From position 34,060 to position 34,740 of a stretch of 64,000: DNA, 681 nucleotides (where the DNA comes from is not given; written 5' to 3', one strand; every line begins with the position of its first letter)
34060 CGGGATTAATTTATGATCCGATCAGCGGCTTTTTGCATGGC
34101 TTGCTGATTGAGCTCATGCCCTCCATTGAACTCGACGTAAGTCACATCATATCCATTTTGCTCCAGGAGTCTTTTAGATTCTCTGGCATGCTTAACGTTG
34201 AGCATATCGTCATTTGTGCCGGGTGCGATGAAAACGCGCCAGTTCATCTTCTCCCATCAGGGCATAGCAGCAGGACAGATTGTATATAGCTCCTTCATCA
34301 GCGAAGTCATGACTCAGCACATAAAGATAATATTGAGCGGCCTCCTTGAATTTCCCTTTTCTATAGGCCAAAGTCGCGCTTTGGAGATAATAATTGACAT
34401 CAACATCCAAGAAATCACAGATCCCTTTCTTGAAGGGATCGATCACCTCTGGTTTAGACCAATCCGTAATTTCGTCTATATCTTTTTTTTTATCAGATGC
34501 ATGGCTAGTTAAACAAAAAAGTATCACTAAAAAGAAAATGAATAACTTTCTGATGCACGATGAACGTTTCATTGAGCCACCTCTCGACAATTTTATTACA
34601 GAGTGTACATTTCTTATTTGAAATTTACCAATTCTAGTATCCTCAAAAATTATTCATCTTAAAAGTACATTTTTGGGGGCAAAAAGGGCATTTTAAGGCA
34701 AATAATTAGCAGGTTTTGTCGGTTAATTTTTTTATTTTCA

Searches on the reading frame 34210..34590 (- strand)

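Call 41: search_protein_families(library=ncbifam, proteins=[window:34210-34590:-], max_evalue=0.01)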
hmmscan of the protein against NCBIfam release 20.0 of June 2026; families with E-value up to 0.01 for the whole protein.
window:34210-34590:- (126 aa): 3 families
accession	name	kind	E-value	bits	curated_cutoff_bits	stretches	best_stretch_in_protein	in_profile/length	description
NF047558.1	TPR_END_plus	domain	0.00017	21.5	32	1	101-118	1-18/56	TPR end-of-group domain-containing protein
NF040959.1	MamA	equivalog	0.0027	17.2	200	1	65-116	37-88/204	magnetosome protein MamA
TIGR02552.1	LcrH_SycD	equivalog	0.005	16.6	104.8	1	64-119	51-106/136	SycD/LcrH family type III secretion system chaperone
